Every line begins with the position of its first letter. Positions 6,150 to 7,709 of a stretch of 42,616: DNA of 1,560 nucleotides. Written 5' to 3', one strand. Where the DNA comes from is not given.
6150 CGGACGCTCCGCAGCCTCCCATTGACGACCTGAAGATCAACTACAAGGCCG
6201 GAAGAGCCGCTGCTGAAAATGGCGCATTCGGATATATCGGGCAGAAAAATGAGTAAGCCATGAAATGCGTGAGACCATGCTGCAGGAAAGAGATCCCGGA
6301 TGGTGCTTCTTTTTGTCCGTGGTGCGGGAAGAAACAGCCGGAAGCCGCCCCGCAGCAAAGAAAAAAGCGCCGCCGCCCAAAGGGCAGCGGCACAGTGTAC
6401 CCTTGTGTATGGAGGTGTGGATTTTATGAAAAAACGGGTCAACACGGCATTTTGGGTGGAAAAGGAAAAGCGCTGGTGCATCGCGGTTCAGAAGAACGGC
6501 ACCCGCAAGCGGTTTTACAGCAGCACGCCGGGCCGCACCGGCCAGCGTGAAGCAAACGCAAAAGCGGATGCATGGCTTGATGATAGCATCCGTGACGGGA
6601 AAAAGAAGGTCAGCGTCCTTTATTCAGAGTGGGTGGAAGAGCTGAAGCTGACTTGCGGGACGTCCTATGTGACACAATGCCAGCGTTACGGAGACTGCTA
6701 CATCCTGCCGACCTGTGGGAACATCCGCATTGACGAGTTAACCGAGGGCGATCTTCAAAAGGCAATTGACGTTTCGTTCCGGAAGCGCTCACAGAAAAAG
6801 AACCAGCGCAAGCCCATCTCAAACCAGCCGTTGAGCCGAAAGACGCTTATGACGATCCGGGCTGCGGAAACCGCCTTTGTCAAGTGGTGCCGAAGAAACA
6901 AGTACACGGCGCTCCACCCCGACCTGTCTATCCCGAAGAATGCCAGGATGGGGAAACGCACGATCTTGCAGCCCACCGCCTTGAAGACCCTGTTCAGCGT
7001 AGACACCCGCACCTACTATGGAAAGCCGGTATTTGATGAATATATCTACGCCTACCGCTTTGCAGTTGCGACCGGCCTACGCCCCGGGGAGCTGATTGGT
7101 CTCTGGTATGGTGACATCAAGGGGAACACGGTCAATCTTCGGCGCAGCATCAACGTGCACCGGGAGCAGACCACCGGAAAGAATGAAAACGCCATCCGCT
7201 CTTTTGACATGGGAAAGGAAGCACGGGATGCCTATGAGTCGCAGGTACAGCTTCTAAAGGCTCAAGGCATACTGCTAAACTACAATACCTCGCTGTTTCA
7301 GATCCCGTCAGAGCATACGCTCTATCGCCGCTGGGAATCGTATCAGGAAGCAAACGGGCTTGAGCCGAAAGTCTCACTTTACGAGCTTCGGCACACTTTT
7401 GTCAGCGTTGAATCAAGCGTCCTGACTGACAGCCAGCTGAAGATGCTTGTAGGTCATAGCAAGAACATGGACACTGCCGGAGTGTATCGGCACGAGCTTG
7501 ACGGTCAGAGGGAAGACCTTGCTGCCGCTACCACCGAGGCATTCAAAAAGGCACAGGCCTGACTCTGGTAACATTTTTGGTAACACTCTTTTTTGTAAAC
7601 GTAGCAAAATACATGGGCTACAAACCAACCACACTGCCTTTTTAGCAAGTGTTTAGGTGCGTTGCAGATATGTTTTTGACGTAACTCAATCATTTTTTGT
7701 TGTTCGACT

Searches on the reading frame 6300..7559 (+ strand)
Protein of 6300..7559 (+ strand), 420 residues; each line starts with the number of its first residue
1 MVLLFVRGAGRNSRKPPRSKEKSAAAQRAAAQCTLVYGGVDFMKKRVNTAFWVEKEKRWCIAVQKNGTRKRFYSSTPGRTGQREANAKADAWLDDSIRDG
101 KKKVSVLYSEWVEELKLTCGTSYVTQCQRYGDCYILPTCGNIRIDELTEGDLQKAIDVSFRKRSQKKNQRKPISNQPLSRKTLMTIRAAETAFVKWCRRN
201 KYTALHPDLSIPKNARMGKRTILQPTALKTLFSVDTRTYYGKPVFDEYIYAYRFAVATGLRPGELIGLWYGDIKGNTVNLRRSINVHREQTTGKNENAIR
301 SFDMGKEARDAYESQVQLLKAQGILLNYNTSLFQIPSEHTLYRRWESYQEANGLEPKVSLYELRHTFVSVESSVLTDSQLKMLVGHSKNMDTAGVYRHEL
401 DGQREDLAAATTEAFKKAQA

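Call 28: search_protein_families(library=phrogs, proteins=[window:6300-7559:+], max_evalue=0.001)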
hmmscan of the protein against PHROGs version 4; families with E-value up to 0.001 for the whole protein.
window:6300-7559:+ (420 aa): 3 families
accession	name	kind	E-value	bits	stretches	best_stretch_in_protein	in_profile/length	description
phrog_1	-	integration and excision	4e-30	106.6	1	52-409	117-445/611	integrase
phrog_216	-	integration and excision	2.4e-12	47.6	1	191-403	23-228/301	integrase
phrog_7685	-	integration and excision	0.00053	20.6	1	320-410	149-234/240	integrase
